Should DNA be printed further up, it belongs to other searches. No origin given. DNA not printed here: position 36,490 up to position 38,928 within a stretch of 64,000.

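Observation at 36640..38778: NuoI interrupted by a ~500-aa GltD/NfnB-like NAD(P)H-FAD-FeS module: a possible built-in electron-input module for a complex I that lacks NuoEFG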

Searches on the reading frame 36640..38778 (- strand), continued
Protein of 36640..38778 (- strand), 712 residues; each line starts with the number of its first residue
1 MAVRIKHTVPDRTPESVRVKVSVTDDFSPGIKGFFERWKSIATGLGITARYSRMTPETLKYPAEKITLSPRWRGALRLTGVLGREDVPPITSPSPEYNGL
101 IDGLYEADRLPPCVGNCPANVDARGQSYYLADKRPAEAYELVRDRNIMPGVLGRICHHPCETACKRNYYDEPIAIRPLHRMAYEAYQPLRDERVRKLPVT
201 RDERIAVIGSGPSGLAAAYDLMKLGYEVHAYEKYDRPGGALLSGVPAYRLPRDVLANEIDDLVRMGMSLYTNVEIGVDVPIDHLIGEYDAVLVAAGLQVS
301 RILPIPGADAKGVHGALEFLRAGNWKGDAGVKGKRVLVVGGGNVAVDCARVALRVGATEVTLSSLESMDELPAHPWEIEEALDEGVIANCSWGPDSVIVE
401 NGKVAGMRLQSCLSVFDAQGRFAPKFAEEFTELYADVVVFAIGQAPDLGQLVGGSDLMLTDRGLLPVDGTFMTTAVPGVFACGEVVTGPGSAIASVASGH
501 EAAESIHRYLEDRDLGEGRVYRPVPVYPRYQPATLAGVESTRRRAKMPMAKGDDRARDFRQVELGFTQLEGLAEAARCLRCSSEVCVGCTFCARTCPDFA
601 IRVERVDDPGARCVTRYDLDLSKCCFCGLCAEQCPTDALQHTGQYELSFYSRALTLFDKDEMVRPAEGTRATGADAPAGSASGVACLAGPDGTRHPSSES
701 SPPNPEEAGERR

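Call 36: predict_structure(alignment_id=A1)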
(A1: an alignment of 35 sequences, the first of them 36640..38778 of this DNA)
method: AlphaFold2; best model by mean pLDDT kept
length: 712 residues; sequences in the alignment: 35
mean_pLDDT: 58.5   pTM: 0.59
mean pLDDT of the five models: 58.5, 57.5, 55.7, 51.2, 50.1
residues with pLDDT >= 90: 93; 70-90: 180; 50-70: 129; < 50: 310
segments of 3 or more residues with pLDDT < 50: 1-26, 46-88, 108-116, 157-174, 245-248, 458-471, 522-712
pLDDT, mean of each block of 10 residues (from residue 1): 30 28 46 70 51 33 32 31 37 67 56 49 62 79 80 52 32 53 85 93 92 88 95 76 52 81 93 84 89 74 84 87 82 92 78 91 65 59 81 85 91 67 75 92 66 55 35 70 59 72 88 74 35 33 36 38 30 32 29 26 27 28 32 30 26 33 38 37 35 35 36 32
secondary structure, 60 per line:
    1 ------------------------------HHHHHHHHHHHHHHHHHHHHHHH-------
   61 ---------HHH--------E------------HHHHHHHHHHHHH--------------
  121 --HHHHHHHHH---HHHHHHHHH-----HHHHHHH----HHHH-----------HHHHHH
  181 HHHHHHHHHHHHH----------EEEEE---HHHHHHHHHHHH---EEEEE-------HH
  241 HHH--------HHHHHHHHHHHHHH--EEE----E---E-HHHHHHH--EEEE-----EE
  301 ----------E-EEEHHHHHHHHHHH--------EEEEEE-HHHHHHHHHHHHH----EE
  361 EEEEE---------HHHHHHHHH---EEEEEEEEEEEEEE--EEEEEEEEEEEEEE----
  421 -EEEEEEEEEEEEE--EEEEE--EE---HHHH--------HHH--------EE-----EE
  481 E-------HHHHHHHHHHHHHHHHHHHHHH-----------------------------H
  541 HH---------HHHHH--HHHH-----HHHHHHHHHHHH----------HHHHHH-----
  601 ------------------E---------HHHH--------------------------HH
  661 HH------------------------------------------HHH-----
elements in order (helices of 4 or more, strands of 3 or more residues): H31-53 H94-106 H123-131 H135-143 H149-155 H160-163 H175-193 E204-208 H212-223 E227-231 H239-243 H252-265 E268-270 H281-287 E290-293 E313-315 H316-326 E335-340 H342-354 E359-365 H375-383 E387-400 E403-416 E422-434 E437-441 H449-452 E479-481 H489-510 H552-556 H559-562 H568-579 H590-595 H629-632 H659-662

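Call 43: find_encoding_contigs(protein=P0150, flank=9000, max_places=2)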
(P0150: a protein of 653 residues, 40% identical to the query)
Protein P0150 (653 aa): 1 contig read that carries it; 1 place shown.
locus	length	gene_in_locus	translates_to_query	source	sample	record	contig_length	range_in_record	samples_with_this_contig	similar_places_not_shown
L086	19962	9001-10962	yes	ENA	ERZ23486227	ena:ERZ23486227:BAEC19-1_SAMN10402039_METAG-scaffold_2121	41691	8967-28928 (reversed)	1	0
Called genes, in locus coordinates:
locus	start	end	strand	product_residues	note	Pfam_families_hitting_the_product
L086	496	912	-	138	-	PF06935:DUF1284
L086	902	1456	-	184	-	PF12822:ECF_trnsprt, PF02632:BioY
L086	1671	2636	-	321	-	PF01022:HTH_5 (faint), PF08279:HTH_11, PF13412:HTH_24 (weak), PF03099:BPL_LplA_LipB, PF16917:BPL_LplA_LipB_2, PF02237:BPL_C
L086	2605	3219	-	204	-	PF09335:VTT_dom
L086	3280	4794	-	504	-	PF02310:B12-binding, PF04055:Radical_SAM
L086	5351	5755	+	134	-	PF00507:Oxidored_q4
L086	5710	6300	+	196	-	PF01058:Oxidored_q6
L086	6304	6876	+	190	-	PF00329:Complex1_30kDa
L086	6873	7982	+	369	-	PF00346:Complex1_49kDa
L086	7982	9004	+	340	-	PF00146:NADHdh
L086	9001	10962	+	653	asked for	PF14691:Fer4_20, PF01946:Thi4, PF01266:DAO, PF07992:Pyr_redox_2, PF13450:NAD_binding_8, PF13738:Pyr_redox_3, PF00070:Pyr_redox, PF12838:Fer4_7, +11 more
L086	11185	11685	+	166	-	PF00499:Oxidored_q3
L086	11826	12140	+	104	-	PF00420:Oxidored_q2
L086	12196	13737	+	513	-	PF00361:Proton_antipo_M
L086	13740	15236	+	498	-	PF00662:Proton_antipo_N, PF00361:Proton_antipo_M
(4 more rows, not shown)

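Call 44: find_encoding_contigs(protein=P0125, flank=9000, max_places=2)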
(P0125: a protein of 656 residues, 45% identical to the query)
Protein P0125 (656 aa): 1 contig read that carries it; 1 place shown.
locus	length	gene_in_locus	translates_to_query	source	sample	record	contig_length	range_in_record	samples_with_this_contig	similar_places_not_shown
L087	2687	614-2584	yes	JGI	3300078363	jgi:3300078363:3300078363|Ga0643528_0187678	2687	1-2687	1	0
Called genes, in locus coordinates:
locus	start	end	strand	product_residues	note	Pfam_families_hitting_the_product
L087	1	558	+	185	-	PF00346:Complex1_49kDa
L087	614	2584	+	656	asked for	PF14691:Fer4_20, PF07992:Pyr_redox_2, PF13450:NAD_binding_8 (faint), PF13738:Pyr_redox_3 (faint), PF12838:Fer4_7 (weak)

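Call 45: list_cluster_members(proteins=[P0001, P0122, P0123, P0125, P0126, P0129, P0150, P0159, P0165, P0228])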
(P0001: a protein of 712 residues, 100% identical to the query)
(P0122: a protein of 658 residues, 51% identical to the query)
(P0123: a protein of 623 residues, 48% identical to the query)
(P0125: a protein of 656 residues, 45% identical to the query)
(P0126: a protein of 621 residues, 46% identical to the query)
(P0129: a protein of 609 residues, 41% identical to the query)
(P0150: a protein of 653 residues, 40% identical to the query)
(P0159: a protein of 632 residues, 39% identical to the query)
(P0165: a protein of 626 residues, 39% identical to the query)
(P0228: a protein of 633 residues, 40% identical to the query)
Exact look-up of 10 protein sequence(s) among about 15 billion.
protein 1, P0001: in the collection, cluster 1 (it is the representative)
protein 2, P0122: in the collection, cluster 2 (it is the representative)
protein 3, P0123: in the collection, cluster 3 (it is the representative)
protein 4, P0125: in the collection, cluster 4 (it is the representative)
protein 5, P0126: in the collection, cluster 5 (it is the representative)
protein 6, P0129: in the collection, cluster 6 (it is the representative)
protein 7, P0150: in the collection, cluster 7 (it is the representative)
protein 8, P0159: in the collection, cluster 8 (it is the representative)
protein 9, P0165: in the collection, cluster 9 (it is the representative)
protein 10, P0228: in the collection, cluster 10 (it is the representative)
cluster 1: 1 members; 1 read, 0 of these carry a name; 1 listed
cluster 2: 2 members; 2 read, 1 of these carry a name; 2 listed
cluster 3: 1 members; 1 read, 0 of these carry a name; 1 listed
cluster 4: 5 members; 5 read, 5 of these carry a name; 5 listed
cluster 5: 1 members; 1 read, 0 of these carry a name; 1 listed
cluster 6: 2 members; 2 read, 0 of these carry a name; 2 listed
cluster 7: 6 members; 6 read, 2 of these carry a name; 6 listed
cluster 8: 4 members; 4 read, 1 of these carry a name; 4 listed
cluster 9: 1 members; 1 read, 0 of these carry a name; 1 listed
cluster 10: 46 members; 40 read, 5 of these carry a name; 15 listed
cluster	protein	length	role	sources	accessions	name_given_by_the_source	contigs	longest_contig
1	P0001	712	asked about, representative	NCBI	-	-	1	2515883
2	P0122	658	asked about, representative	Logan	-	-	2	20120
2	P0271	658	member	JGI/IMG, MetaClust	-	\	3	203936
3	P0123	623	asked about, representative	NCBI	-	-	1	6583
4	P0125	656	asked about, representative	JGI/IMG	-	glutamate synthase (NADPH) small chain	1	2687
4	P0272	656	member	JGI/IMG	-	NADPH-dependent glutamate synthase beta subunit-like oxidoreductase/formate hydrogenlyase ...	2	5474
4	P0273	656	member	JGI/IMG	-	NADPH-dependent glutamate synthase beta subunit-like oxidoreductase/formate hydrogenlyase ...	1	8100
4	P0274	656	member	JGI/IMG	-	glutamate synthase (NADPH) small chain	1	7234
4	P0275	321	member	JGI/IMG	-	formate hydrogenlyase subunit 6/NADH:ubiquinone oxidoreductase subunit I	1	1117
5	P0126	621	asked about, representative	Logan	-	-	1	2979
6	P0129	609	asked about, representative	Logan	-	-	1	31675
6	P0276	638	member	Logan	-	-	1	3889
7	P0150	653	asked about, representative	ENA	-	-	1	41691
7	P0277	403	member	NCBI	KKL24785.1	hypothetical protein LCGC14_2411840, partial [marine sediment metagenome]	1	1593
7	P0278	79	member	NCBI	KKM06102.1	hypothetical protein LCGC14_1747410, partial [marine sediment metagenome]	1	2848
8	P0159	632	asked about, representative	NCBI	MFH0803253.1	MAG: FAD-dependent oxidoreductase [bacterium]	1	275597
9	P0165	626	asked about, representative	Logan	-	-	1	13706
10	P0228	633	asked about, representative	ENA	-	-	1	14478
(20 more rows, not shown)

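Call 49: find_encoding_contigs(protein=P0228, flank=9000, max_places=3)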
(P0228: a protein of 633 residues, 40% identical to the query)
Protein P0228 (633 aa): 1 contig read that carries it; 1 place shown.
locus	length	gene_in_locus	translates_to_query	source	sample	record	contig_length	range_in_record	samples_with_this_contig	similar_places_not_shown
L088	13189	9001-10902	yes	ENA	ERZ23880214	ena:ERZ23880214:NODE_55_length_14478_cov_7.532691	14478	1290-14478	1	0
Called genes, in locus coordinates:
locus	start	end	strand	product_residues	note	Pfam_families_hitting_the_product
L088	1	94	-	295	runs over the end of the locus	PF04060:FeS, PF12838:Fer4_7, PF14697:Fer4_21 (weak), PF25160:LdpA_Fe-S-bd, PF12797:Fer4_2 (weak), PF12837:Fer4_6 (weak), PF12838:Fer4_7, PF14697:Fer4_21, +6 more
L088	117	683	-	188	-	PF02508:Rnf-Nqr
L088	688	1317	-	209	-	PF02508:Rnf-Nqr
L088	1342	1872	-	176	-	PF04205:FMN_bind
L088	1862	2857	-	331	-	PF03116:NQR2_RnfD_RnfE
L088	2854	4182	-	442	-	PF13375:RnfC_N, PF01512:Complex1_51K, PF10531:SLBB, PF13534:Fer4_17 (faint), PF25160:LdpA_Fe-S-bd (faint), PF12838:Fer4_7 (weak), PF13183:Fer4_8 (weak), PF13187:Fer4_9 (weak), +4 more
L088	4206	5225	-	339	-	PF02424:ApbE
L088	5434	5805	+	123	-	PF00507:Oxidored_q4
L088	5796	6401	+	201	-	PF01058:Oxidored_q6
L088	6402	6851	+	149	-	PF00329:Complex1_30kDa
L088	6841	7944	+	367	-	PF00374:NiFeSe_Hases (faint), PF00346:Complex1_49kDa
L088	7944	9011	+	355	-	PF00146:NADHdh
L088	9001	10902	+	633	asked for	PF12837:Fer4_6 (faint), PF14691:Fer4_20, PF00070:Pyr_redox (faint), PF01266:DAO (faint), PF07992:Pyr_redox_2, PF13450:NAD_binding_8, PF13738:Pyr_redox_3 (faint), PF00037:Fer4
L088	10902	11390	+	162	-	PF00499:Oxidored_q3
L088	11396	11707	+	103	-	PF00420:Oxidored_q2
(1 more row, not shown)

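Call 74: find_encoding_contigs(protein=P0273, flank=8000, max_places=2)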
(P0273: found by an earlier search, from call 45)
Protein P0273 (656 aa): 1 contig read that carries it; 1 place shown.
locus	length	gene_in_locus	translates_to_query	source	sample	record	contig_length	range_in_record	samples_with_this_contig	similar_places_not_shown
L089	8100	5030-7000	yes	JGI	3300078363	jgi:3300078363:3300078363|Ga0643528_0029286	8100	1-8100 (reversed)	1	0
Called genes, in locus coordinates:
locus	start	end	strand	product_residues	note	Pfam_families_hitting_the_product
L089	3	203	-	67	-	?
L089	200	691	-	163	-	PF00499:Oxidored_q3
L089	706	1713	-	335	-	PF00146:NADHdh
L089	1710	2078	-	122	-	PF00507:Oxidored_q4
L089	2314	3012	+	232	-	PF01058:Oxidored_q6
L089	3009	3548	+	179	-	PF00329:Complex1_30kDa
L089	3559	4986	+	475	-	PF00346:Complex1_49kDa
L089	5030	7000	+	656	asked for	PF14691:Fer4_20, PF07992:Pyr_redox_2, PF13450:NAD_binding_8 (weak), PF13738:Pyr_redox_3 (faint)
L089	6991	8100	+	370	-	?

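Call 75: predict_structure(alignment_id=A4)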
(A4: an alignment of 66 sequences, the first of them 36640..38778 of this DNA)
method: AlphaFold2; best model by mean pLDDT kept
length: 712 residues; sequences in the alignment: 66
mean_pLDDT: 86.9   pTM: 0.84
mean pLDDT of the five models: 86.9, 85.9, 85.9, 85.7, 84.9
residues with pLDDT >= 90: 495; 70-90: 118; 50-70: 44; < 50: 55
segments of 3 or more residues with pLDDT < 50: 1-24, 681-685, 695-712
pLDDT, mean of each block of 10 residues (from residue 1): 31 36 57 81 79 66 54 81 86 94 95 95 96 95 96 93 90 96 97 97 98 98 98 97 96 97 98 98 98 97 97 97 93 98 97 97 97 95 98 98 98 94 96 98 96 93 93 97 95 97 98 96 83 80 91 93 94 93 93 91 86 87 85 92 63 72 74 52 49 48 45 35
secondary structure, 60 per line:
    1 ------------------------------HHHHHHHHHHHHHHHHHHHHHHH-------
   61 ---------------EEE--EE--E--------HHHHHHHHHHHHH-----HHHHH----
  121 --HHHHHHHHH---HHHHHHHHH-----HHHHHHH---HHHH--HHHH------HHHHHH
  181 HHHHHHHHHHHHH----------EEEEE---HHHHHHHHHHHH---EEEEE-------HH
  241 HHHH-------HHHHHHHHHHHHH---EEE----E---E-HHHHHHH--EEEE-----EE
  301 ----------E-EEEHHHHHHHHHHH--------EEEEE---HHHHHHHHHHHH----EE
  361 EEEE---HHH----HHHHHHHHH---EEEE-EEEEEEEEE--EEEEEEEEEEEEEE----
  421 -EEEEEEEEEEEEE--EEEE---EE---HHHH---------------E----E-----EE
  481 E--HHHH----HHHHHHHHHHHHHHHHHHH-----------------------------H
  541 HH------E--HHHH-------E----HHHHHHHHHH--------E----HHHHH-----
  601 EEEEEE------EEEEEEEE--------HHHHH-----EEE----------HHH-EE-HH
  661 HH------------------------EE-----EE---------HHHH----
elements in order (helices of 4 or more, strands of 3 or more residues): H31-53 E76-78 H94-106 H112-116 H123-131 H135-143 H149-155 H159-162 H165-168 H175-193 E204-208 H212-223 E227-231 H239-244 H252-264 E268-270 H281-287 E290-293 E313-315 H316-326 E335-339 H343-354 E359-364 H375-383 E387-390 E392-400 E403-416 E422-434 E437-440 H449-452 E479-481 H484-487 H492-510 H552-555 H568-577 H591-595 E601-606 E613-620 H629-633 E639-641 H659-662 H705-708

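Call 77: fold_search(model_id=the predicted structure, library=pdb)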
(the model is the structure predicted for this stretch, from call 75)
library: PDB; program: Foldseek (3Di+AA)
matches with E <= 10: 1986; with E <= 0.001: 717
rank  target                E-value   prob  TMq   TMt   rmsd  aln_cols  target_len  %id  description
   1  8oh5_C                6.7e-49  1.00  0.61  0.38   7.7       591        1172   33  Cryo-EM structure of the electron bifurcating transhydrogenase StnABC complex from Sporomusa Ovata (state 2) (released 2023-09-13)
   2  9bov_A                1.8e-48  1.00  0.61  0.38   7.8       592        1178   33  Structure of electron bifurcating Nfn-ABC complexed with NAD from Caldicellulosiruptor saccharolyticus (released 2025-03-05)
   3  9n5u_A                8.8e-45  1.00  0.60  0.46   8.3       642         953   29  Structure of the Thermococcus sibiricus NfnABC complex (released 2025-05-07)
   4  9n5v_A                7.0e-43  1.00  0.60  0.46   8.2       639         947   29  Structure of the NAD(H)-bound Thermococcus sibiricus NfnABC complex (released 2025-05-07)
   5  5jca_L                2.9e-37  1.00  0.52  0.78   2.8       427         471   33  NADP(H) bound NADH-dependent Ferredoxin:NADP Oxidoreductase (NfnI) from Pyrococcus furiosus (released 2017-04-12)
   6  5jfc_L                9.7e-37  1.00  0.51  0.77   9.8       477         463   31  NADH-dependent Ferredoxin:NADP Oxidoreductase (NfnI) from Pyrococcus furiosus (released 2017-04-12)
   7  4ylf_B                1.3e-36  1.00  0.53  0.80   5.3       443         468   34  Insights into flavin-based electron bifurcation via the NADH-dependent reduced ferredoxin-NADP oxidoreductase structur (released 2015-07-08)
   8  5vj7_A                2.2e-35  1.00  0.51  0.77   9.9       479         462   30  Ferredoxin NADP Oxidoreductase (Xfn) (released 2017-07-19)
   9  6s6s_E                1.1e-32  1.00  0.52  0.78   8.9       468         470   29  Structure of Azospirillum brasilense Glutamate Synthase in a4b4 oligomeric state. (released 2019-09-11)
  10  6s6t_E                3.8e-31  1.00  0.53  0.79   8.1       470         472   29  Structure of Azospirillum brasilense Glutamate Synthase in a4b3 oligomeric state (released 2019-09-11)
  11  1h7w_B                4.0e-31  1.00  0.52  0.37  13.9       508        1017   23  Dihydropyrimidine dehydrogenase (DPD) from pig (released 2001-02-23)
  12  1h7w_D                2.3e-30  1.00  0.51  0.36  14.2       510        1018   23  Dihydropyrimidine dehydrogenase (DPD) from pig (released 2001-02-23)
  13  1h7w_A                2.6e-30  1.00  0.51  0.36  14.2       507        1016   22  Dihydropyrimidine dehydrogenase (DPD) from pig (released 2001-02-23)
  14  8f5w_C                2.6e-30  1.00  0.51  0.37  14.3       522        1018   22  Dihydropyrimidine Dehydrogenase (DPD) C671S Mutant Soaked with Dihydrothymine and NADPH Quasi-Anaerobically (released 2023-02-01)
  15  7m32_A                3.6e-30  1.00  0.51  0.37  14.1       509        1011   23  Dihydropyrimidine Dehydrogenase (DPD) C671A Mutant Soaked with Uracil and NADPH Anaerobically (released 2021-06-09)
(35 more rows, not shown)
